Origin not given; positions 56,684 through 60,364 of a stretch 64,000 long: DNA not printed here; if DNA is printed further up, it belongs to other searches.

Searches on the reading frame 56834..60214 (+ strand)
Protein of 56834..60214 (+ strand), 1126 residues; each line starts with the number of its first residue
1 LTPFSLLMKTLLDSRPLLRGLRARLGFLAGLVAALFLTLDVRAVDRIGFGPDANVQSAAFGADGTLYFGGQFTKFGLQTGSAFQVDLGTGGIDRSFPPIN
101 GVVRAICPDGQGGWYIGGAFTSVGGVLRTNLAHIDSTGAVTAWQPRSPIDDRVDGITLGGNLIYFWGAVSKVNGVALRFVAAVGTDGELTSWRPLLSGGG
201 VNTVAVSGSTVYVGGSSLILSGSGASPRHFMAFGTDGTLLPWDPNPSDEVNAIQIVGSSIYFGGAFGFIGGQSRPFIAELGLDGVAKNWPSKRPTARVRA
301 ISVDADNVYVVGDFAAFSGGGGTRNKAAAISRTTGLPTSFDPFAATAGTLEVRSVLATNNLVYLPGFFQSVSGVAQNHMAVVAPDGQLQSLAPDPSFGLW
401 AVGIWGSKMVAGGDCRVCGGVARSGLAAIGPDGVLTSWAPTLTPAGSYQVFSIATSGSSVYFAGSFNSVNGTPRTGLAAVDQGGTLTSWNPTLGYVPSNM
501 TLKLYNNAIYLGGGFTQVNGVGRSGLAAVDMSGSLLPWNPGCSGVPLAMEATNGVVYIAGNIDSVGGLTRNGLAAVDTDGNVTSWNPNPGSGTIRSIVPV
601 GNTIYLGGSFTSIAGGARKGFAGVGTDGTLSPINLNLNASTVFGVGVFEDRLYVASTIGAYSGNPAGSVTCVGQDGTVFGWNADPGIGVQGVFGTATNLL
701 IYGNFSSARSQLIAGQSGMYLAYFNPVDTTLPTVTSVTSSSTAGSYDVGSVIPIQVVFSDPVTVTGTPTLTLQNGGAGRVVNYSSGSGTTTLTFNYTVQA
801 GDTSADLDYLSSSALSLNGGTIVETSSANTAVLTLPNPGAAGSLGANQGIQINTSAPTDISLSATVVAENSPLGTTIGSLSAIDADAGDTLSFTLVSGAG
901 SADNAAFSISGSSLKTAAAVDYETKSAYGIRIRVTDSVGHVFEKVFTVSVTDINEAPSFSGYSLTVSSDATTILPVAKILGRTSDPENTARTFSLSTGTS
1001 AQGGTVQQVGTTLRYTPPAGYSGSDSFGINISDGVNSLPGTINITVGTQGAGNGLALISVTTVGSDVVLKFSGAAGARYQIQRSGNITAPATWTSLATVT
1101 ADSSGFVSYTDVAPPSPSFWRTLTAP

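Call 9: search_protein_families(library=pfam, proteins=[window:56834-60214:+], max_evalue=0.01)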
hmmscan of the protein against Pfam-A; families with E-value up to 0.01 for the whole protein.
window:56834-60214:+ (1126 aa): 6 families
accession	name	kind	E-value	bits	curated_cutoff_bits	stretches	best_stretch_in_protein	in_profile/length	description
PF17892.7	Cadherin_5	-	1.2e-08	35.1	26.5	1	954-1046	2-97/98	Cadherin-like domain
PF17963.7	Big_9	-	2.2e-08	35.3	23.6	1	954-1045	1-89/89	Bacterial Ig domain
PF00028.23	Cadherin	-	6.5e-08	33.3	28.8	1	866-950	4-90/93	Cadherin domain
PF17164.10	DUF5122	-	7.4e-05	23.4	27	0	112-139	4-31/36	Domain of unknown function (DUF5122) beta-propeller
PF17803.7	Cadherin_4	-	8.1e-05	23.5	25.1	1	946-1007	3-62/71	Bacterial cadherin-like domain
PF07494.17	Reg_prop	-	0.0046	17.4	20.4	0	100-118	4-22/24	Two component regulator propeller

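Call 14: find_encoding_contigs(protein=window:56855-60214:+, flank=10000, max_places=10)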
Protein window:56855-60214:+ (1119 aa): 3 contigs read that carry it; 2 places shown.
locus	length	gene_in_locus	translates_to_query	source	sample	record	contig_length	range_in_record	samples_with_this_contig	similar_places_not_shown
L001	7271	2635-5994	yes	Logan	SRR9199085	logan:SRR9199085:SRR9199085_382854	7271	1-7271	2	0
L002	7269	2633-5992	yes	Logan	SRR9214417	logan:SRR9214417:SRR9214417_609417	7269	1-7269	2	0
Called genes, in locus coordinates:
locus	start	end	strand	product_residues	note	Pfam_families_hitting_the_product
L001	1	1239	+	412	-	?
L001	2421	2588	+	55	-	-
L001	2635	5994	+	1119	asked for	PF00028:Cadherin, PF17892:Cadherin_5, PF17963:Big_9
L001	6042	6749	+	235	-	PF01483:P_proprotein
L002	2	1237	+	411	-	?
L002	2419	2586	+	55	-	-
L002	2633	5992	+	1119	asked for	PF00028:Cadherin, PF17892:Cadherin_5, PF17963:Big_9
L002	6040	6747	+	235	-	PF01483:P_proprotein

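Call 23: find_homologous_proteins(query=window:56855-60214:+, max_evalue=1e-10)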
Query window:56855-60214:+ (1119 aa): 613 proteins with E <= 1e-10 among 8000 candidates; the best 120 are listed.
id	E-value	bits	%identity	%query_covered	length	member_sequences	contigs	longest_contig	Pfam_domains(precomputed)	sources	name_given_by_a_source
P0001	0.0e+0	2422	100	100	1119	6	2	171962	PF17963.8,PF17892.8,PF00028.24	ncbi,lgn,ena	-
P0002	1.7e-153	531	33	57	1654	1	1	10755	PF12768.14,PF17164.11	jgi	jgi:beta-propeller uncharacterized protein DUF5122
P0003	1.1e-144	502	34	47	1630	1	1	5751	PF17164.11,PF03160.21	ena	-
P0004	1.7e-141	492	34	58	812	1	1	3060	PF17164.11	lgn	-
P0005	1.2e-140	489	33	54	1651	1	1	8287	PF17164.11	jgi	jgi:hypothetical protein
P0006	1.0e-137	479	32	50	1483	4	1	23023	PF12768.14,PF17164.11,PF18962.8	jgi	jgi:hypothetical protein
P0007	1.6e-136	475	38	61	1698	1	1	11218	PF05638.19,PF25174.2,PF17164.11,PF13753.13,PF04023.21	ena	-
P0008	4.6e-134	467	33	57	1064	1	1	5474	PF17164.11,PF05345.19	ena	-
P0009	6.6e-128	447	29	60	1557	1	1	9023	PF21027.4,PF22352.3,PF00801.27,PF17164.11,PF17963.8,PF17892.8,PF18998.7,PF02010.22,PF00041.28,PF18911.7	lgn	-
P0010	8.7e-128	446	36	61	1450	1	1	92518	PF07495.20,PF22352.3,PF17164.11,PF17210.10,PF19077.7,PF17936.8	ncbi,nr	ncbi:MAG: hypothetical protein HYY84_12180 [Deltaproteobacteria bacterium]|nr:hypothetical protein [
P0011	2.2e-127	445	30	49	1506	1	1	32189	PF12768.14,PF17164.11,PF18962.8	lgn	-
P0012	2.6e-127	445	29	55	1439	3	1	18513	PF12768.14,PF17164.11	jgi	jgi:hypothetical protein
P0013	6.0e-127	443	33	64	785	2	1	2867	PF12768.14,PF17164.11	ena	-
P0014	1.7e-124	435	30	46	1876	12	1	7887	PF12768.14,PF17164.11,PF11617.14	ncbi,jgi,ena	-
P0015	1.5e-122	429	32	53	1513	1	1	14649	PF17164.11,PF18962.8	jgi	jgi:hypothetical protein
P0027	4.3e-114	401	32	57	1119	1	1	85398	PF17164.11,PF05345.19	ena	-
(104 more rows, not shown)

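Call 56: find_encoding_contigs(protein=P0225, flank=10000, max_places=5)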
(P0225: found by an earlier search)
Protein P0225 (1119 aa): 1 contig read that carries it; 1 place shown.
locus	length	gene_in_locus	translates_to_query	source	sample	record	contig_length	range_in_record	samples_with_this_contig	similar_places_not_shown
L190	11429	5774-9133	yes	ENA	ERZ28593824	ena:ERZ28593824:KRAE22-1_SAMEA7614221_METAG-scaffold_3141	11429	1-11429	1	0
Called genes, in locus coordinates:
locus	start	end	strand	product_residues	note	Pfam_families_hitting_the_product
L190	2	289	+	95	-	?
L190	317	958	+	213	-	PF07963:N_methyl (weak)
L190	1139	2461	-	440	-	PF01171:ATP_bind_3, PF11734:TilS_C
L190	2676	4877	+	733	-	PF04453:LptD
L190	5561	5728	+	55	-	-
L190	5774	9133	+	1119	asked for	PF00028:Cadherin, PF17892:Cadherin_5, PF17963:Big_9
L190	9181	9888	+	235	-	PF01483:P_proprotein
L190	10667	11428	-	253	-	?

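Call 57: find_encoding_contigs(protein=P0221, flank=10000, max_places=5)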
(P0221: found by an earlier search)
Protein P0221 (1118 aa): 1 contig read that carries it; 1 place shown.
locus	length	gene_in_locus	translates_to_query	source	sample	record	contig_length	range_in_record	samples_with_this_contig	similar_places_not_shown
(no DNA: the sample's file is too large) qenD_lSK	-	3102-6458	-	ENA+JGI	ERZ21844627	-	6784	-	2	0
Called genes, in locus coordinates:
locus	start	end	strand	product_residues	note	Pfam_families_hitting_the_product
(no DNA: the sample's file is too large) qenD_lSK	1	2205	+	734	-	?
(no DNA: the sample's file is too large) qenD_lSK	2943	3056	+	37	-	-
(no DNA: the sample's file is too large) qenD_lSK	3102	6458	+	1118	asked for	PF17164:DUF5122 (faint), PF00028:Cadherin, PF17892:Cadherin_5, PF17963:Big_9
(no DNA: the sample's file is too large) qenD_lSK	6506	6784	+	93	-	?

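Call 58: find_encoding_contigs(protein=P0237, flank=10000, max_places=5)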
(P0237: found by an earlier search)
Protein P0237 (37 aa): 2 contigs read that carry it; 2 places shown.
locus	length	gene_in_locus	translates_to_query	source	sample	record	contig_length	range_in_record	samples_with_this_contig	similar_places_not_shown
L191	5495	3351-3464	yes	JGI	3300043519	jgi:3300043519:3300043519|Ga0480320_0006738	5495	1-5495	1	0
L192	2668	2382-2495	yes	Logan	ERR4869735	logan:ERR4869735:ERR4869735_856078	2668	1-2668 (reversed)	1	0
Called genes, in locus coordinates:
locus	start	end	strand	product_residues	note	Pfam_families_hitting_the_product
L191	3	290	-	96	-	?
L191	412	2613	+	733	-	PF04453:LptD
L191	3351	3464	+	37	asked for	-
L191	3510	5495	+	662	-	?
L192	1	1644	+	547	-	?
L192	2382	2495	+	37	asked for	-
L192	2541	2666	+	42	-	?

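Call 59: find_encoding_contigs(protein=P0238, flank=10000, max_places=5)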
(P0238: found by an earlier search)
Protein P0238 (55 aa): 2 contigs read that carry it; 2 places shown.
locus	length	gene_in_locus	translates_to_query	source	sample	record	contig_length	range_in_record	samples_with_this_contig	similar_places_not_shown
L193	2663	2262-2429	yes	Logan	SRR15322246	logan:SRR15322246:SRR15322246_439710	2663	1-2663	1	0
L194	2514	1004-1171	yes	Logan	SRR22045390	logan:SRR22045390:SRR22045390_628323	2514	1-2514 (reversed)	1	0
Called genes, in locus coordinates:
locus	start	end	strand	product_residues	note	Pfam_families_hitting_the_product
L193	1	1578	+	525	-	?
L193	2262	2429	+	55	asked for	-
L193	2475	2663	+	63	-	?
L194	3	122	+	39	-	?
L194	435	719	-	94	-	-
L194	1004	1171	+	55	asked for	-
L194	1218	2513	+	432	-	?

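Call 60: find_encoding_contigs(protein=P0240, flank=10000, max_places=5)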
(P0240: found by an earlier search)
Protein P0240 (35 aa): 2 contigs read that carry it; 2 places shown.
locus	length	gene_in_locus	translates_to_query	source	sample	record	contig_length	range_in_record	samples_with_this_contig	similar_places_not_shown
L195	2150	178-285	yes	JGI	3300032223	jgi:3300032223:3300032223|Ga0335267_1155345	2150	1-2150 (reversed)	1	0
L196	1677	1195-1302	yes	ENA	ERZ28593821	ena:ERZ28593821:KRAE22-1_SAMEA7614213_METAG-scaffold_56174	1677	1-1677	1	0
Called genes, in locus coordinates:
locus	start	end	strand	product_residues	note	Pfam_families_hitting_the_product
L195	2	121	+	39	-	?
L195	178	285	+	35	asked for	-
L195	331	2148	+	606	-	?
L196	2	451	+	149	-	?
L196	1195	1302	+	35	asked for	-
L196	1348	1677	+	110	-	?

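Call 83: search_protein_families(library=ncbifam, proteins=[window:56855-60214:+], max_evalue=0.01)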
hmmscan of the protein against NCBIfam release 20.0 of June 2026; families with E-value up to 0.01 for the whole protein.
window:56855-60214:+ (1119 aa): 1 family
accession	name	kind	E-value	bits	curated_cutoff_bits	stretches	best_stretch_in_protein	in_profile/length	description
NF012211.1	tand_rpt_95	domain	5.8e-09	35.8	90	1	959-1039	2-84/98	tandem-95 repeat protein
